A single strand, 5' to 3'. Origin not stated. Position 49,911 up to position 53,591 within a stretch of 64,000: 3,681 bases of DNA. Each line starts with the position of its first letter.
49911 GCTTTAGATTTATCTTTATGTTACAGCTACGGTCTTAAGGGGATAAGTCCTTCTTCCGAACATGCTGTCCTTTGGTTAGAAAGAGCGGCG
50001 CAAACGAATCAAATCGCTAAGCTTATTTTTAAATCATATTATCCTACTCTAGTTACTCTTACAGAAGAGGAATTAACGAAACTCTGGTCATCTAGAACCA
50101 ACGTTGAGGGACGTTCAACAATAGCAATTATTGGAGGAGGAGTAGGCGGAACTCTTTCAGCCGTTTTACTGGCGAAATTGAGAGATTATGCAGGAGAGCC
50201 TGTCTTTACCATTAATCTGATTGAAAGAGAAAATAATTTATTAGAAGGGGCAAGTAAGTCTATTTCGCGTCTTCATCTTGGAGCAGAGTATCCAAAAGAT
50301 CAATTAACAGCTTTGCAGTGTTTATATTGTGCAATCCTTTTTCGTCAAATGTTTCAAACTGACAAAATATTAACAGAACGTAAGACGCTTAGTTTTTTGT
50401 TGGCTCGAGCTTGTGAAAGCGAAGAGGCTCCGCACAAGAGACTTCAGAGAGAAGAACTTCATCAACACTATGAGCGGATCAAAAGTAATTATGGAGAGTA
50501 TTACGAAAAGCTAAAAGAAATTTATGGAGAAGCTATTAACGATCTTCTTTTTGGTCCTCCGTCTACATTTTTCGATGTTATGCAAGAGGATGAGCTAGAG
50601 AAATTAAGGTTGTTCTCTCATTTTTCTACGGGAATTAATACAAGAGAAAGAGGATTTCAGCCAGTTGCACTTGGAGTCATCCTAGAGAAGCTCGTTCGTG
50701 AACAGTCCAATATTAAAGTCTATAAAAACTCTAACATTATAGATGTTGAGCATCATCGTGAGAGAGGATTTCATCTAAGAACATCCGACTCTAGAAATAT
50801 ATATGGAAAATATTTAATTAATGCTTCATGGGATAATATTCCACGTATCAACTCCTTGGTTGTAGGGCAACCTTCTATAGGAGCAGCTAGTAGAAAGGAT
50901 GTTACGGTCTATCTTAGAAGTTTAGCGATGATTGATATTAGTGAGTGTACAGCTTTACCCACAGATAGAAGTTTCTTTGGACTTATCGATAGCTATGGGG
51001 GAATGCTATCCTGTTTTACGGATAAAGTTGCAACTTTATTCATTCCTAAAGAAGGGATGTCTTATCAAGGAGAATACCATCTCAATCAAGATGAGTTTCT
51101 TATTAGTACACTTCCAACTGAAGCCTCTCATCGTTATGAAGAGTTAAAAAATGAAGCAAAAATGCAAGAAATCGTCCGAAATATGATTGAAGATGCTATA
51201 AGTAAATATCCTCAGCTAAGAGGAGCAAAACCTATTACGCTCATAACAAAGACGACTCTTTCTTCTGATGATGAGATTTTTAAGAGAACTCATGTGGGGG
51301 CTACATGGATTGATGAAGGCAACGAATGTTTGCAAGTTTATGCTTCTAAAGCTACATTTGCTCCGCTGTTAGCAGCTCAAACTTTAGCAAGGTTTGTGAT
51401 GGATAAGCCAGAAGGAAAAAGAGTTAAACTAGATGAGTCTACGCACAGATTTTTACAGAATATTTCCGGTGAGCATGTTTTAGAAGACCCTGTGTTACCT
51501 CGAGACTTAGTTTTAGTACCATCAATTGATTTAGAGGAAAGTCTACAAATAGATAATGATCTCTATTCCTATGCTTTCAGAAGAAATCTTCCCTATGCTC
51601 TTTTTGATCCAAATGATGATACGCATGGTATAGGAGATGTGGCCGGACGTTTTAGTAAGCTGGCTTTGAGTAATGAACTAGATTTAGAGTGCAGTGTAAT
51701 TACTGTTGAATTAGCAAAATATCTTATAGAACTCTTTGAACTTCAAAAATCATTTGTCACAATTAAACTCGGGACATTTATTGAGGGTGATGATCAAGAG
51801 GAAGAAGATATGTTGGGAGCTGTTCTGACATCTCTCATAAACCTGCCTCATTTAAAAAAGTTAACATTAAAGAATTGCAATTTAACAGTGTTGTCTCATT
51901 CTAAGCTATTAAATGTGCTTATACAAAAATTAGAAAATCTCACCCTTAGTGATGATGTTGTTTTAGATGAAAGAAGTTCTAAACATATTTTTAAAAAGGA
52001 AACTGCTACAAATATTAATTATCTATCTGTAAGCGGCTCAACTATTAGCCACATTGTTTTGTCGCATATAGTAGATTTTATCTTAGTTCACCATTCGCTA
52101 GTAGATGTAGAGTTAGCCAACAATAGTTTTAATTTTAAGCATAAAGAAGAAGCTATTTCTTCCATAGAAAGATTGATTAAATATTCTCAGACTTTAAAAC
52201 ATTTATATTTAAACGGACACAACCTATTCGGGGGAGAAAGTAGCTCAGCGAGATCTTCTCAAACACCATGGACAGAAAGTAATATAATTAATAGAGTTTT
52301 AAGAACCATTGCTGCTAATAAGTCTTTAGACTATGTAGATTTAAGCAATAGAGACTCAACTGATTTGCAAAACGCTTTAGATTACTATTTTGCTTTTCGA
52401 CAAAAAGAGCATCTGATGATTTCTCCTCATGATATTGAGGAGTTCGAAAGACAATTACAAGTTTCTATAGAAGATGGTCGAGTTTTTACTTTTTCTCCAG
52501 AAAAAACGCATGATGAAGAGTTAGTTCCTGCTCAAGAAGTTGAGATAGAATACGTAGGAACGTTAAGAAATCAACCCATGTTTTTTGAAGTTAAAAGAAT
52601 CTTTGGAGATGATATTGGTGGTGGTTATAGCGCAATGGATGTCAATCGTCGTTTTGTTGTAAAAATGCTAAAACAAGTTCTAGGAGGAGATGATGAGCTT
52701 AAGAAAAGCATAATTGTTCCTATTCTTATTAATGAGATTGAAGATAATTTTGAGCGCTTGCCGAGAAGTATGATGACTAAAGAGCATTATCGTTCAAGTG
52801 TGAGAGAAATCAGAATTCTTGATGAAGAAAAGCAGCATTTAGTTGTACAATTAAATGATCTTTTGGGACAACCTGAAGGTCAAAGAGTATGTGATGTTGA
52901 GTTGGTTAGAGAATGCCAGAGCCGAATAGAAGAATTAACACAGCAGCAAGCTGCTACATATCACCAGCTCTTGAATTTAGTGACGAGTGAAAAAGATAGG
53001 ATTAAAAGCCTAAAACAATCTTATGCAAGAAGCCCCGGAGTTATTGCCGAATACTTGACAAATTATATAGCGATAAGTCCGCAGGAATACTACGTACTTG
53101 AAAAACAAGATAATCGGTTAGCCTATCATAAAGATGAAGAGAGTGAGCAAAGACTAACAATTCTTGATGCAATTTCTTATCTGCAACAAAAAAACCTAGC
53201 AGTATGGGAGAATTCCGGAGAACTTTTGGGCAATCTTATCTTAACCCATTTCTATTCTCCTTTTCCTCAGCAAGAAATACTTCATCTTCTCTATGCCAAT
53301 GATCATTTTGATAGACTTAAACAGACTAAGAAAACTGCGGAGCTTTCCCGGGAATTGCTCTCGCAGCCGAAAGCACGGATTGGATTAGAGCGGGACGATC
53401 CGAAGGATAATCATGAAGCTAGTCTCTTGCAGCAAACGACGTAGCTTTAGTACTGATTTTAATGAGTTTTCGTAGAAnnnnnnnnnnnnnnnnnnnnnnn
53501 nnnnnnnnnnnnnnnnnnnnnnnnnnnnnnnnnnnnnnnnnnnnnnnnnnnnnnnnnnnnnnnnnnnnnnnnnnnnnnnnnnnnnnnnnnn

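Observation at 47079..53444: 2,121-aa exported chimera: Sel1 arrays + embedded flavoenzyme + RNI-type LRRs + OTU-like tail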

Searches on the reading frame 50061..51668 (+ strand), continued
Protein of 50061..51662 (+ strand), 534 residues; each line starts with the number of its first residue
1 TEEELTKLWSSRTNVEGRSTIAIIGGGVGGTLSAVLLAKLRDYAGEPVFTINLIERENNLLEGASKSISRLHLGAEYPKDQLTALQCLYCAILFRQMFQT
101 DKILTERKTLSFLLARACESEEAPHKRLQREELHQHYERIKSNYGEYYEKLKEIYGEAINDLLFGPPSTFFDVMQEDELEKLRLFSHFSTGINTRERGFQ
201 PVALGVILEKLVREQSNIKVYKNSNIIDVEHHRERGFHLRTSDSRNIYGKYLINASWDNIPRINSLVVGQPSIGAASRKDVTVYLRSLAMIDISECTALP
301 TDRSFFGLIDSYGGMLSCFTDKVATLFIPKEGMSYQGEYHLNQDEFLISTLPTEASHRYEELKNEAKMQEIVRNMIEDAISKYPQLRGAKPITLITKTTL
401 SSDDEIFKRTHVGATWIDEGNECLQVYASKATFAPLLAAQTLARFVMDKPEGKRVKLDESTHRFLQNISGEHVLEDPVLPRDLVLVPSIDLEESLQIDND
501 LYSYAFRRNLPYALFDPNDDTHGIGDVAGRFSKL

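Call 73: find_encoding_contigs(protein=P0017, flank=10000, max_places=1)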
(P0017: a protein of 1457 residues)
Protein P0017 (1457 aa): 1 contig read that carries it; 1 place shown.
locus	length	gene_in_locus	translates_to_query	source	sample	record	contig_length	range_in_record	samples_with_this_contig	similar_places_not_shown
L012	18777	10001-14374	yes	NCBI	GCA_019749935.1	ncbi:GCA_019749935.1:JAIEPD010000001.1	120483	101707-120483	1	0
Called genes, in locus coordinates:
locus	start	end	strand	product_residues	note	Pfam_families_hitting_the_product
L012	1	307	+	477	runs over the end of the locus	PF00875:DNA_photolyase, PF03441:FAD_binding_7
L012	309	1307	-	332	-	PF01479:S4, PF00849:PseudoU_synth_2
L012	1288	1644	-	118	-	PF05071:NDUFA12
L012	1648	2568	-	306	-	PF01791:DeoC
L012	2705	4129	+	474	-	PF01523:PmbA_TldD_1st, PF19290:PmbA_TldD_2nd (weak), PF19289:PmbA_TldD_3rd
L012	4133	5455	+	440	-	PF19289:PmbA_TldD_3rd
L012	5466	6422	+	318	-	PF01075:Glyco_transf_9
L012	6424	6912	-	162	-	PF04442:CtaG_Cox11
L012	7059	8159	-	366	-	PF01594:AI-2E_transport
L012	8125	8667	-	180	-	PF01066:CDP-OH_P_transf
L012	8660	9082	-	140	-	PF00334:NDK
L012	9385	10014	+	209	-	-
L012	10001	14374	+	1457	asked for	-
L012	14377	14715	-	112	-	-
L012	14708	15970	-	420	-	PF00083:Sugar_tr, PF07690:MFS_1, PF00083:Sugar_tr (weak), PF07690:MFS_1 (weak)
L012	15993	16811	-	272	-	PF00196:GerE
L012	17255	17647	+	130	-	PF05443:ROS_MUCR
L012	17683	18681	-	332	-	PF03772:Competence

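Call 74: find_encoding_contigs(protein=P0011, flank=10000, max_places=1)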
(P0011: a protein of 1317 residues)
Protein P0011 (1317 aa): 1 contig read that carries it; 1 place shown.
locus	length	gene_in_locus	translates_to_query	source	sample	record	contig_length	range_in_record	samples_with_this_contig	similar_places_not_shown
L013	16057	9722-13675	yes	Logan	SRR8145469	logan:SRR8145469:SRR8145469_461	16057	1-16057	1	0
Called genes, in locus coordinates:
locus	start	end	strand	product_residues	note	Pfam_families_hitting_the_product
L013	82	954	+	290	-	-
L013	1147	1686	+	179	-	-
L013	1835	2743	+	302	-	PF01795:Methyltransf_5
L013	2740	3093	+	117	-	-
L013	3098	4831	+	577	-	PF03717:PBP_dimer, PF00905:Transpeptidase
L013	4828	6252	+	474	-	PF08245:Mur_ligase_M, PF02875:Mur_ligase_C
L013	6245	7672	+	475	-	PF01225:Mur_ligase, PF08245:Mur_ligase_M, PF02875:Mur_ligase_C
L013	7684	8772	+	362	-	PF00953:Glycos_transf_4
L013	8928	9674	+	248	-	-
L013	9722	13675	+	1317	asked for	PF01266:DAO (weak)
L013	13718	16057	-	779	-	?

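Call 75: find_encoding_contigs(protein=P0006, flank=10000, max_places=1)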
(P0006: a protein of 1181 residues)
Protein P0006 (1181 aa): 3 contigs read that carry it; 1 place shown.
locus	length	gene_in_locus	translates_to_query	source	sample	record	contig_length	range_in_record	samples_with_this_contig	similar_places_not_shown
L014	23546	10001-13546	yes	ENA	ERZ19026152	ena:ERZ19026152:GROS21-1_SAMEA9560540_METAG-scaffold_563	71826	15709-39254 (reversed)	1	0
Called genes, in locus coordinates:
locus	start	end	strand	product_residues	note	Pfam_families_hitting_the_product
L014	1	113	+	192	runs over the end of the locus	PF05951:Peptidase_M15_2, PF08291:Peptidase_M15_3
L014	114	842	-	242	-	-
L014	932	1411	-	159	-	PF02669:KdpC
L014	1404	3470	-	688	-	PF00122:E1-E2_ATPase, PF00702:Hydrolase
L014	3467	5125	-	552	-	PF03814:KdpA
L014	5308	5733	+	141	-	PF00583:Acetyltransf_1, PF13673:Acetyltransf_10, PF13508:Acetyltransf_7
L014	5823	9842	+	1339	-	-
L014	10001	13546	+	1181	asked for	PF01266:DAO (weak)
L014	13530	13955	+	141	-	-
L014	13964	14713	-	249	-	PF04402:SIMPL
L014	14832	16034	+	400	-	PF00155:Aminotran_1_2, PF01041:DegT_DnrJ_EryC1 (weak)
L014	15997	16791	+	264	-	PF01678:DAP_epimerase, PF26317:CntK_N (faint), PF01678:DAP_epimerase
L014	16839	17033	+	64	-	PF07927:HicA_toxin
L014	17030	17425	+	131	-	PF15919:HicB_lk_antitox, PF15970:HicB-like_2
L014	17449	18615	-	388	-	PF00375:SDF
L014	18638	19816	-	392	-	PF00375:SDF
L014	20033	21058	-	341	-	PF01636:APH, PF01633:Choline_kinase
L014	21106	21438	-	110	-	-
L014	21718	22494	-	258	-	PF00106:adh_short, PF08659:KR, PF13561:adh_short_C2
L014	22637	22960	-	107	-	-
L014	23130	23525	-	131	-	-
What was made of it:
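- On T6SS cargo effector: Linkage is absent in L012-L014 (calls 73-75).
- Loci L012, L013 and L014 of homologs show no T6SS gene within 10 kb (calls 73-75).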

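Call 77: search_protein_families(library=pfam, proteins=[L001:6282-8114:+, L002:6327-8420:+, L003:6222-8570:+, L004:1298-5053:+, L014:5823-9839:+, L012:9385-10011:+], max_evalue=0.01)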
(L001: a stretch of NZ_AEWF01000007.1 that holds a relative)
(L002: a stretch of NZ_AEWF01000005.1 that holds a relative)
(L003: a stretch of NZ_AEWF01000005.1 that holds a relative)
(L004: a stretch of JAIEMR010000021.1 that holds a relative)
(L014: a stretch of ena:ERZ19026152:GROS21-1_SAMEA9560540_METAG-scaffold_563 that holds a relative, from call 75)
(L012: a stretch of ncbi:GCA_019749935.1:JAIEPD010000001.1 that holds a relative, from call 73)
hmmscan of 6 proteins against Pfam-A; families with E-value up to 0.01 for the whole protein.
L001:6282-8114:+ (611 aa): 1 family
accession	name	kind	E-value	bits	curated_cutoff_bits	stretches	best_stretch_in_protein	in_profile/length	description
PF08238.18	Sel1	-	0.0074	17.3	30.7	0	298-332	1-35/36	Sel1 repeat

L002:6327-8420:+ (698 aa): 2 families
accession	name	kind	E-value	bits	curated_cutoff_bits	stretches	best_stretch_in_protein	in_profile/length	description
PF00646.38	F-box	-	6.3e-05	23.2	20.5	1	100-134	4-38/43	F-box domain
PF12937.12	F-box-like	-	0.00068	19.8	24.3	1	102-134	6-39/47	F-box-like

L003:6222-8570:+ (783 aa): 2 families
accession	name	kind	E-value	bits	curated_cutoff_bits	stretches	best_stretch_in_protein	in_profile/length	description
PF08238.18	Sel1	-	7e-05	23.7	30.7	1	334-368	1-35/36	Sel1 repeat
PF00646.38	F-box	-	0.0023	18.2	20.5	1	115-155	2-42/43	F-box domain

L004:1298-5053:+ (1252 aa): 1 family
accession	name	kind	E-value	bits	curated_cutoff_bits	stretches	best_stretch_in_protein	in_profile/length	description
PF07992.20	Pyr_redox_2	-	0.00088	19.2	26.1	0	388-445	187-238/291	Pyridine nucleotide-disulphide oxidoreductase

L014:5823-9839:+ (1339 aa): 1 family
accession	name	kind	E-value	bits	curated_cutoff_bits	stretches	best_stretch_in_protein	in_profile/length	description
PF01266.30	DAO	-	0.003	17.6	27.9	1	34-274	2-202/353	FAD dependent oxidoreductase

L012:9385-10011:+ (209 aa): 0 families
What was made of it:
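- Two of the three Odyssella partner ORFs carry an F-box, which only makes sense inside a eukaryotic cell (call 77).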

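Call 89: find_related_loci(query=A2, collection=metagenome_contigs, flank=8000)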
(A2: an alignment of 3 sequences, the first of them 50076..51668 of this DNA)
Query A2 (531 aa) in metagenome_contigs; peptide patterns used: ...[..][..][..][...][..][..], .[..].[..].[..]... (x = any residue, [..] = any of these).
290 stretches matched a pattern; 16 encode a relative of the query (tblastn E <= 1e-3); 16 distinct loci.
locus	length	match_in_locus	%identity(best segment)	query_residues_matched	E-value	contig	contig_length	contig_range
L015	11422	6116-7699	38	12-511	7e-107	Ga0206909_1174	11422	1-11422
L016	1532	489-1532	45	27-371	1e-105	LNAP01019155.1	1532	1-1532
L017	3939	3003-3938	41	14-322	1e-72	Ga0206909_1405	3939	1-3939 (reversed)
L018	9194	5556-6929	31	16-510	1e-61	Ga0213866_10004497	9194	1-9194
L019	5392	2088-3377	29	18-437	9e-49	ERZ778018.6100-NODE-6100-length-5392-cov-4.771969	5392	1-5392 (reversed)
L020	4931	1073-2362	29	18-437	8e-49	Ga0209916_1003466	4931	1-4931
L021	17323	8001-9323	29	16-454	3e-48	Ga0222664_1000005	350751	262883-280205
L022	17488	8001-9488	27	13-521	8e-46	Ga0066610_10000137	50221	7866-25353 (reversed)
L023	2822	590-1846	28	42-441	4e-42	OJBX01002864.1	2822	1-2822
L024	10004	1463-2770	27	16-452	2e-37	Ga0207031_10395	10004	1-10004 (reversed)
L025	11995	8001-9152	28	16-404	1e-34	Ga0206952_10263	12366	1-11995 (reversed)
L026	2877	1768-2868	27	13-383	3e-34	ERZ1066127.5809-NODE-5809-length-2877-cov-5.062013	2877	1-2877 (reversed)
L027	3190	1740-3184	44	13-506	1e-53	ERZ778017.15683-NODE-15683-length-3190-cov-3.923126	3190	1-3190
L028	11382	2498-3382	29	44-335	8e-24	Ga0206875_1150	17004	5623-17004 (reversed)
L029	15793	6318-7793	26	42-509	1e-39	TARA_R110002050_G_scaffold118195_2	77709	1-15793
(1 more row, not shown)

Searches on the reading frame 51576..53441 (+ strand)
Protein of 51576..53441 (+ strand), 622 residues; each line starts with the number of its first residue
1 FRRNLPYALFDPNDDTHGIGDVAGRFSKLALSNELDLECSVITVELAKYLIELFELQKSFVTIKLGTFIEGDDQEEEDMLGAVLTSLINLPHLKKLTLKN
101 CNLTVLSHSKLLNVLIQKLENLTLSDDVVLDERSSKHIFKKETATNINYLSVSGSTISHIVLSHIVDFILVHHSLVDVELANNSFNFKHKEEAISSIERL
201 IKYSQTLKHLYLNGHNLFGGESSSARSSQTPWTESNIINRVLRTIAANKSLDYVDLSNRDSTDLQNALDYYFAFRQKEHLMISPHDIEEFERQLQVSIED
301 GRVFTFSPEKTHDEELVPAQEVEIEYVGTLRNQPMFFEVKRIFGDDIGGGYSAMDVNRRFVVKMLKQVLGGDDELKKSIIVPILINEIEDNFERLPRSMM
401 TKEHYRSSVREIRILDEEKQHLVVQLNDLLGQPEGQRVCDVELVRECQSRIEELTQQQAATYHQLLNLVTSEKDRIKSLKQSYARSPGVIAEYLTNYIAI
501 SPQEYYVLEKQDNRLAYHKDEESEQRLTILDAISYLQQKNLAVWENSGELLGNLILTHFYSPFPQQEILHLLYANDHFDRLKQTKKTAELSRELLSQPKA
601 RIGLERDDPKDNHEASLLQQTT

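Call 48: predict_structure(alignment_id=A4)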
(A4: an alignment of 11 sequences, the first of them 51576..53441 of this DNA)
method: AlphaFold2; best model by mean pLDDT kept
length: 622 residues; sequences in the alignment: 11
mean_pLDDT: 64.4   pTM: 0.50
mean pLDDT of the five models: 64.4, 63.4, 61.8, 61.6, 61.3
residues with pLDDT >= 90: 127; 70-90: 139; 50-70: 111; < 50: 245
segments of 3 or more residues with pLDDT < 50: 16-20, 221-234, 294-346, 348-365, 368-371, 373-375, 377-379, 381-400, 483-527, 532-581, 600-606, 608-622
pLDDT, mean of each block of 10 residues (from residue 1): 52 50 59 81 87 88 89 84 96 96 92 95 94 94 91 92 95 93 81 91 94 74 42 62 89 82 79 75 57 48 32 34 38 38 43 41 47 48 48 45 67 75 75 61 78 80 69 60 46 43 37 35 44 46 40 42 41 43 53 53 46 44 38
secondary structure, 60 per line:
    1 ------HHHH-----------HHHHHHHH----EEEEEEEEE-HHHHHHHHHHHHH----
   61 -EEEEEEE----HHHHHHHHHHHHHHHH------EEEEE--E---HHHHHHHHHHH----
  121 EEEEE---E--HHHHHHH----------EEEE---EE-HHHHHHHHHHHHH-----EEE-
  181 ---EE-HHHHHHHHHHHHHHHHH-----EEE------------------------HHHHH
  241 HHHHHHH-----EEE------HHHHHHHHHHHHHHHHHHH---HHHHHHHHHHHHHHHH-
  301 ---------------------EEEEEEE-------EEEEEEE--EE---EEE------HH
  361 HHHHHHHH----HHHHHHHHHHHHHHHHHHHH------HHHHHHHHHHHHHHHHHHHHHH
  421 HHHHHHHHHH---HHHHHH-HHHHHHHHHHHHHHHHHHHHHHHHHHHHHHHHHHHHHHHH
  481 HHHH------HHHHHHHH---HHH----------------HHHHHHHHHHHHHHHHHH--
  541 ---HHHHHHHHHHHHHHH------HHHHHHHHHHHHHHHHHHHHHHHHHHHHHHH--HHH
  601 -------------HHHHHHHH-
elements in order (helices of 4 or more, strands of 3 or more residues): H7-10 H22-29 E34-42 H44-56 E62-68 H73-88 E95-99 H106-116 E121-125 H132-138 E149-152 H159-171 E177-179 H187-203 E209-211 H236-247 E253-255 H262-280 H284-299 E322-328 E336-342 E350-352 H359-368 H373-392 H399-430 H434-439 H441-484 H491-498 H521-538 H544-558 H565-595 H614-621
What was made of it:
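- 51669..52409 (+): Ribonuclease-inhibitor-type leucine-rich repeat horseshoe (aa ~1531-1777, about 8 strand-helix units). AF2 pLDDT 80-96 (call 48).
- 52410..53441 (+): Orphan C-terminal tail (aa 1778-2121): short beta segment, two long helices (aa ~1898-1929 and 1940-1983) and further helices. AF2 confidence is low except for the helical hairpin (call 48).
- On Ribonuclease-inhibitor-type LRR: Eight strand-helix units at pLDDT 80-96 (call 48).
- On OTU deubiquitinase/cysteine protease (Pfam PF02338): The tail is modelled at pLDDT 32-48 apart from a helical hairpin, and there is no alignment depth (call 48).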

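Call 50: fold_search(model_id=the predicted structure, library=pdb)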
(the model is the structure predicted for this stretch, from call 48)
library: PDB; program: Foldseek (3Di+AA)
matches with E <= 10: 801; with E <= 0.001: 97
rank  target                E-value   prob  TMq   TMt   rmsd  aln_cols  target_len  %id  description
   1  9xrl_H                1.0e-06  1.00  0.26  0.23   6.5       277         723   18  Structure of mouse cytoplasmic lattice (CPL) repeating unit (released 2026-03-18)
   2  12dl_DA               1.3e-06  1.00  0.27  0.18   4.2       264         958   17  Native structure of the cytoplasmic lattice (CPL) asymmetric unit from mouse MII eggs (released 2026-04-08)
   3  9xrl_h                2.4e-06  1.00  0.25  0.22   6.8       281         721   19  Structure of mouse cytoplasmic lattice (CPL) repeating unit (released 2026-03-18)
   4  9xrl_Q                2.9e-06  1.00  0.27  0.27   6.7       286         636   18  Structure of mouse cytoplasmic lattice (CPL) repeating unit (released 2026-03-18)
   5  4per_A                2.9e-06  1.00  0.26  0.35   5.1       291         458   14  Structure of Gallus gallus ribonuclease inhibitor complexed with Gallus gallus ribonuclease I (released 2014-06-25)
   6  9wsq_A                4.1e-06  1.00  0.27  0.23   3.7       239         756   20  Structure of dimeric mouse NLRP14-KDM2A-SKP1 complex (released 2026-03-18)
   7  8j07_5                4.1e-06  1.00  0.29  0.53   5.5       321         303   12  96nm repeat of human respiratory doublet microtubule and associated axonemal complexes (released 2023-07-26)
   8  4r5d                  4.3e-06  1.00  0.30  0.41   3.5       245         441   16  Crystal structure of computational designed leucine rich repeats DLRR_G3 in space group F222 (released 2015-01-07)
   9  7wbt_A                6.7e-06  1.00  0.24  0.18   5.8       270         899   14  Crystal structure of bovine NLRP9 (released 2022-04-06)
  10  3tsr_E                8.8e-06  1.00  0.30  0.39   5.9       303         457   16  X-ray structure of mouse ribonuclease inhibitor complexed with mouse ribonuclease 1 (released 2012-09-19)
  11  1a4y_A                9.8e-06  1.00  0.28  0.36   5.0       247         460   18  RIBONUCLEASE INHIBITOR-ANGIOGENIN COMPLEX (released 1998-10-14)
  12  6w66_B                1.2e-05  1.00  0.19  0.29  14.3       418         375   13  The structure of the F64A, S172A mutant Keap1-BTB domain in complex with SKP1-FBXL17 (released 2020-08-19)
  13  9xrl_AK               1.4e-05  1.00  0.29  0.20   5.9       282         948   18  Structure of mouse cytoplasmic lattice (CPL) repeating unit (released 2026-03-18)
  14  6wcq_B                1.4e-05  1.00  0.22  0.34  10.9       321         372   13  Structure of a substrate-bound DQC ubiquitin ligase (released 2020-08-19)
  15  9y6s_8F               1.4e-05  1.00  0.30  0.39   7.1       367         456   13  96-nm repeat of the Leishmania tarentolae doublet microtubule (released 2025-12-17)
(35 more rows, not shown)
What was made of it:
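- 51669..52409 (+): Foldseek hits to NLRP, RNase inhibitor, FBXL and LegL1 LRRs (call 50).
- On Ribonuclease-inhibitor-type LRR: Foldseek hits to RNase inhibitor, NLRP and FBXL LRRs at E 1e-6 to 1e-4 (call 50).
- Checked: The LRR at aa ~1531-1777 is a ribonuclease-inhibitor-type (RI-type) horseshoe by structure (calls 48, 50).
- The LRR is of the NLRP / RNase-inhibitor / FBXL / LegL1 type (call 50).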
